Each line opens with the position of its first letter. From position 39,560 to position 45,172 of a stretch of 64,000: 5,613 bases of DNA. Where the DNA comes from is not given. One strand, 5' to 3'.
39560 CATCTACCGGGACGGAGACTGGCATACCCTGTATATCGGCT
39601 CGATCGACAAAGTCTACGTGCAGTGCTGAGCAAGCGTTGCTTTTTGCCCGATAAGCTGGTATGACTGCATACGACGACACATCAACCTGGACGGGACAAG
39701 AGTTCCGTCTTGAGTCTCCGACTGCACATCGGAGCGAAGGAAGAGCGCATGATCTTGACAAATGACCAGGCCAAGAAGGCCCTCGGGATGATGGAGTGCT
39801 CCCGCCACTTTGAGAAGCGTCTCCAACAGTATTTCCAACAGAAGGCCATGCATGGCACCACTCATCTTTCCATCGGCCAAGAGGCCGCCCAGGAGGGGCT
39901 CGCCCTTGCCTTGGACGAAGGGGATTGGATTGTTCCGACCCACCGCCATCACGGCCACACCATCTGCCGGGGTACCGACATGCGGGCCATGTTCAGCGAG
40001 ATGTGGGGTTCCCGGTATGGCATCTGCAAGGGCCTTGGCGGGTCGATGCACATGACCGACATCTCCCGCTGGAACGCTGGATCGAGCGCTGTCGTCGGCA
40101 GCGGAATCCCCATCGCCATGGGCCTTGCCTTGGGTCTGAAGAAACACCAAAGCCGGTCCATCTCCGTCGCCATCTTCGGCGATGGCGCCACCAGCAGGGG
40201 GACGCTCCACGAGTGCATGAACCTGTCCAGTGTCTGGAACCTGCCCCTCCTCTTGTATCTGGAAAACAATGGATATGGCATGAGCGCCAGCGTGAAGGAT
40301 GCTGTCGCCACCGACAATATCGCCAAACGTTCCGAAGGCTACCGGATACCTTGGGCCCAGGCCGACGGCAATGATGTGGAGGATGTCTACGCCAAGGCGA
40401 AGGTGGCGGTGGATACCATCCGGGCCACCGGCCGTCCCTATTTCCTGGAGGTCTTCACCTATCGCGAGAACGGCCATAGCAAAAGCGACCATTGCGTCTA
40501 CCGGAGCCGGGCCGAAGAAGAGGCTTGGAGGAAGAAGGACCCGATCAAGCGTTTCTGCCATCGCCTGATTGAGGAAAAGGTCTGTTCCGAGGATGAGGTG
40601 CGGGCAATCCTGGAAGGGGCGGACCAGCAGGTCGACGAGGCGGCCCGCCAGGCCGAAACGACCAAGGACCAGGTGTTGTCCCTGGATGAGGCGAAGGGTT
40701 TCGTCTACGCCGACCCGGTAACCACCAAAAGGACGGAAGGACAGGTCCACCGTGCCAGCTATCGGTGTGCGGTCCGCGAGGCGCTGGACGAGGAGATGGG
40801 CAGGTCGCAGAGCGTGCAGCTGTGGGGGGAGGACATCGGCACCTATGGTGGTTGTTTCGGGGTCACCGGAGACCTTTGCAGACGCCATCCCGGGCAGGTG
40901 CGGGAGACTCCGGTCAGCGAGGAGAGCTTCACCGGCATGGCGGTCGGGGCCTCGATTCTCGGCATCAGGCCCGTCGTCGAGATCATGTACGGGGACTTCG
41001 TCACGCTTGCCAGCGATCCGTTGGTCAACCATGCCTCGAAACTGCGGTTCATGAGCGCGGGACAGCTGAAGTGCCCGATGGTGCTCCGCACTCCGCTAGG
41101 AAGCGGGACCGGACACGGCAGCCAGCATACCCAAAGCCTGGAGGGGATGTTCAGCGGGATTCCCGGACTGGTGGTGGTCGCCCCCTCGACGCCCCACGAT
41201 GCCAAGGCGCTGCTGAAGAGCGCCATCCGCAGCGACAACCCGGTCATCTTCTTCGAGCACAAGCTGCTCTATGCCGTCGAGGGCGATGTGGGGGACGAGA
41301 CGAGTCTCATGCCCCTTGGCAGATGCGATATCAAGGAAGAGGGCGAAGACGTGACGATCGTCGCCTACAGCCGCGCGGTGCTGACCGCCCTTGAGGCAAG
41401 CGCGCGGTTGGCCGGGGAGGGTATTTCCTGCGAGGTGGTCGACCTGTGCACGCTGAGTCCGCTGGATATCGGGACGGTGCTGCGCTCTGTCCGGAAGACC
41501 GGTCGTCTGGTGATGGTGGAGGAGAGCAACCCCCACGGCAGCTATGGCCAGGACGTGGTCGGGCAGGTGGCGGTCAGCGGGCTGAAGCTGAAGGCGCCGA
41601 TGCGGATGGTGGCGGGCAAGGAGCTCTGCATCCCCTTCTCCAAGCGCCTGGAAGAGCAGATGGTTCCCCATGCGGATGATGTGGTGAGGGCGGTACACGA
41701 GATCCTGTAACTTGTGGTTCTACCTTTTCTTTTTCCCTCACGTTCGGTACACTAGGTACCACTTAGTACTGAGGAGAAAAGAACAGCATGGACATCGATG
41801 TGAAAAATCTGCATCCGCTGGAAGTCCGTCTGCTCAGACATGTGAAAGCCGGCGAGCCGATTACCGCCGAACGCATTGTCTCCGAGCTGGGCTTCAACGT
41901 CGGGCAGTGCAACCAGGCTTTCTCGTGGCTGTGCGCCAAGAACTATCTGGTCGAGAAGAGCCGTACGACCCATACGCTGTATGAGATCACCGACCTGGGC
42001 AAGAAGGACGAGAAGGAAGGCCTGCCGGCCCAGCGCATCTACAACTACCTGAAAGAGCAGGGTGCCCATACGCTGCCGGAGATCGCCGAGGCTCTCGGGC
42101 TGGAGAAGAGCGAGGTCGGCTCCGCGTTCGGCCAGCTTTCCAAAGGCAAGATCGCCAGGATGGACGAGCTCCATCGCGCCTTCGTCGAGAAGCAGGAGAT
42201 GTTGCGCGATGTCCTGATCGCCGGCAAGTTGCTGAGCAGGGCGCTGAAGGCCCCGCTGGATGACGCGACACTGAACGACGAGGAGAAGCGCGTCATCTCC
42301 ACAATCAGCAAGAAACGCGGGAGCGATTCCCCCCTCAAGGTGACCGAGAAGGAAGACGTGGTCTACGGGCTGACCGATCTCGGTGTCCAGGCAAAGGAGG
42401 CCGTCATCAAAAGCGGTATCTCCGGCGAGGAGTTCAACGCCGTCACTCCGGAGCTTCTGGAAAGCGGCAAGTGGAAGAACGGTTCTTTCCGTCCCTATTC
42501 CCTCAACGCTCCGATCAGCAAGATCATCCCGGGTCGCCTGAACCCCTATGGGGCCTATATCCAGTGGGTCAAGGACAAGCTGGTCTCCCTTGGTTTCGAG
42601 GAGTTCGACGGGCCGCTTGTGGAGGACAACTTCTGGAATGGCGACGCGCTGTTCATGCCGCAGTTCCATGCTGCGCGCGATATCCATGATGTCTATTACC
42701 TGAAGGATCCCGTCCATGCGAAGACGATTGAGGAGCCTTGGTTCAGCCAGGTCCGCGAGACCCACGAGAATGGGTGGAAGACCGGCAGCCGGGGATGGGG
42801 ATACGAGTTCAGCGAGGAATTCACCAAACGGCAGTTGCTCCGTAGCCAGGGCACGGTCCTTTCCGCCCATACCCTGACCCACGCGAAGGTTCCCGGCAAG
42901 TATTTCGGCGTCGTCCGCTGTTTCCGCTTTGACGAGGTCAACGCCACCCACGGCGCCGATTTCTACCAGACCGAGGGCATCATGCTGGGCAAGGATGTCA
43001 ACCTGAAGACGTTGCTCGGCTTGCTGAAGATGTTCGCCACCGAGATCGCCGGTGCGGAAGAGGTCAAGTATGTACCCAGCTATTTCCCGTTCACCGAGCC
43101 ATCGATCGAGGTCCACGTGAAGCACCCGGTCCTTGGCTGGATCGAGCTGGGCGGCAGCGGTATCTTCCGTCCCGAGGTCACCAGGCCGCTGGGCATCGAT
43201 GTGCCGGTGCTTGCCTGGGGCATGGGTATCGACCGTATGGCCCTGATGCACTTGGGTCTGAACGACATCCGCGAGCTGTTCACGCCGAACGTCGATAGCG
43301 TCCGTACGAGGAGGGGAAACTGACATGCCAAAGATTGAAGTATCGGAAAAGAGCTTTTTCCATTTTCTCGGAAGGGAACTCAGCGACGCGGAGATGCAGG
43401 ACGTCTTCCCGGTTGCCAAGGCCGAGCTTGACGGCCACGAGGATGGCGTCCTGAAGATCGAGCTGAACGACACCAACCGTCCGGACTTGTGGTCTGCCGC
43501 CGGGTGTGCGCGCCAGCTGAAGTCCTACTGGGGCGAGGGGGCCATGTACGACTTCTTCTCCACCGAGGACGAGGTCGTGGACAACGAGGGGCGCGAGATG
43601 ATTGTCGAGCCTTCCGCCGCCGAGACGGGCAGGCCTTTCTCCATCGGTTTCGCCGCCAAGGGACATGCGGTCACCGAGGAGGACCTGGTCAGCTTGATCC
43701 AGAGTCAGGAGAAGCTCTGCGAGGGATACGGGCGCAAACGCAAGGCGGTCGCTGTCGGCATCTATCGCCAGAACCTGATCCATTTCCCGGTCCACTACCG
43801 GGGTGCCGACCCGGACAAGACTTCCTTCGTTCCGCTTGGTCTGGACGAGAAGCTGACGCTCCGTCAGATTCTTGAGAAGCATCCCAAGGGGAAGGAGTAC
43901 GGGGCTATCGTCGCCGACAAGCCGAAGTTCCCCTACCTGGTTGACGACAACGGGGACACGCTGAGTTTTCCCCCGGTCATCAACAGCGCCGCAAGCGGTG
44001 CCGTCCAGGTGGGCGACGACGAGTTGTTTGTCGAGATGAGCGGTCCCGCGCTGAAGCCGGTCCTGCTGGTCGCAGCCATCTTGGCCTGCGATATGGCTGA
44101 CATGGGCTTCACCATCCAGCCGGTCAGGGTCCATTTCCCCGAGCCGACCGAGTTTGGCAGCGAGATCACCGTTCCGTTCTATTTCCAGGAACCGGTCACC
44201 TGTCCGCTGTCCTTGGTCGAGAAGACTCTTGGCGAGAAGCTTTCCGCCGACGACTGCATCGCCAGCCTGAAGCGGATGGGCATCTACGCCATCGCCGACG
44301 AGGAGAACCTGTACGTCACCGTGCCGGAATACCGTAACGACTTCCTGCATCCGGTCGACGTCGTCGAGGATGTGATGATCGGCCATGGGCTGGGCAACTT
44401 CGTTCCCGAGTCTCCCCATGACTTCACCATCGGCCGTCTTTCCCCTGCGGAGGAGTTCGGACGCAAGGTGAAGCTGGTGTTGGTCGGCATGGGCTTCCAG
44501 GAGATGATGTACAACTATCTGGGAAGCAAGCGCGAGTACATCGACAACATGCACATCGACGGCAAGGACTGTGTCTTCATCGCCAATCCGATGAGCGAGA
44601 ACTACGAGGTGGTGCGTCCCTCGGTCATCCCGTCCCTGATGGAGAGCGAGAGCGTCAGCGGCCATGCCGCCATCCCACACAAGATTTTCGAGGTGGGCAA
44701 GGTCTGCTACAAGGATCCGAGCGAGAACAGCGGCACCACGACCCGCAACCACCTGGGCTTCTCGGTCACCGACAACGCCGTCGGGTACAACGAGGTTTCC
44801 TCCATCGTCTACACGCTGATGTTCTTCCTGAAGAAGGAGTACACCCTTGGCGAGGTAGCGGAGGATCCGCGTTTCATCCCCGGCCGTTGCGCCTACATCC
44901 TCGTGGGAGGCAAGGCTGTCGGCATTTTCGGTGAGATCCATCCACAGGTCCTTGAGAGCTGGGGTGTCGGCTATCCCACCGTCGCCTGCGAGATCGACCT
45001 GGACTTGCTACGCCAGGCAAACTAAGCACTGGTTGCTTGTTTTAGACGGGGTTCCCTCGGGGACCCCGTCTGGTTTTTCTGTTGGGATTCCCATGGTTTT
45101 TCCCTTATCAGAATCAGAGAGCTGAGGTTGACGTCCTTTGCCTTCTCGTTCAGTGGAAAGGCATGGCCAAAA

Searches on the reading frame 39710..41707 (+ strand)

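Call 77: search_protein_families(library=pfam, proteins=[window:39710-41707:+], max_evalue=0.00001)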
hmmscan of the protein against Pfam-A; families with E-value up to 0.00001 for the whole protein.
window:39710-41707:+ (666 aa): 3 families
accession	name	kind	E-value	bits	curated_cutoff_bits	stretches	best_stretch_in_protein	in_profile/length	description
PF00676.26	E1_dh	-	1.6e-76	257.6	22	1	28-320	3-296/300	Dehydrogenase E1 component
PF02779.29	Transket_pyr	-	4.1e-36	124.7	27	1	349-522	3-173/174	Transketolase, pyrimidine binding domain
PF02780.25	Transketolase_C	-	2.9e-28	98.7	25.9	1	537-658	1-124/124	Transketolase, C-terminal domain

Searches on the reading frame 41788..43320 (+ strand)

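Call 77: search_protein_families(library=pfam, proteins=[window:41788-43320:+], max_evalue=0.00001)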
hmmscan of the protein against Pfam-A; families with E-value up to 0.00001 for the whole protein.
window:41788-43320:+ (511 aa): 1 family
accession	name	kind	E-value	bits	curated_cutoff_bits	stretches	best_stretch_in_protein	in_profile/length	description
PF01409.25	tRNA-synt_2d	-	1.6e-74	250.9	19.8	1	238-506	3-244/246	tRNA synthetases class II core domain (F)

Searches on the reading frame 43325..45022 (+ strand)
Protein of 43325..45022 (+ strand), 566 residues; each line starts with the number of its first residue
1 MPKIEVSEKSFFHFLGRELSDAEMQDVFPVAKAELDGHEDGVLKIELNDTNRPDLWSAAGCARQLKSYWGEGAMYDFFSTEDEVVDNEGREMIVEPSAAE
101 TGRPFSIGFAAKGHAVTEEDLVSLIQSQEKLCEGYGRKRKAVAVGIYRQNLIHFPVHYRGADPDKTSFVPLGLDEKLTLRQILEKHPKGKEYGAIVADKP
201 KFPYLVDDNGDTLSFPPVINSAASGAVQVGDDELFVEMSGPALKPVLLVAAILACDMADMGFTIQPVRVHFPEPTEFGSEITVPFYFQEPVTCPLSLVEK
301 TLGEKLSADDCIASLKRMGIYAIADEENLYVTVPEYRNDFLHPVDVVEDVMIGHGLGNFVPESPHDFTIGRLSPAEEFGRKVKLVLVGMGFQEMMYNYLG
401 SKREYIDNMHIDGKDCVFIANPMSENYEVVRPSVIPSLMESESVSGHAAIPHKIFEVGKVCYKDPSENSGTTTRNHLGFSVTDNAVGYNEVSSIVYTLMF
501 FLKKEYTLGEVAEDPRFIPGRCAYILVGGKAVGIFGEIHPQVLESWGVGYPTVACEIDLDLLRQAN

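Call 77: search_protein_families(library=pfam, proteins=[window:43325-45022:+], max_evalue=0.00001)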
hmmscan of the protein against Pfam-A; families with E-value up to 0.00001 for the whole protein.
window:43325-45022:+ (566 aa): 2 families
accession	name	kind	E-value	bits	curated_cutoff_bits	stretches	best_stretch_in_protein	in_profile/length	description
PF17759.6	tRNA_synthFbeta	-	6.1e-38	130.9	22.4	1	368-559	11-214/214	Phenylalanyl tRNA synthetase beta chain CLM domain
PF03484.21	B5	-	6.8e-17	61.9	28.6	1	291-355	1-66/67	tRNA synthetase B5 domain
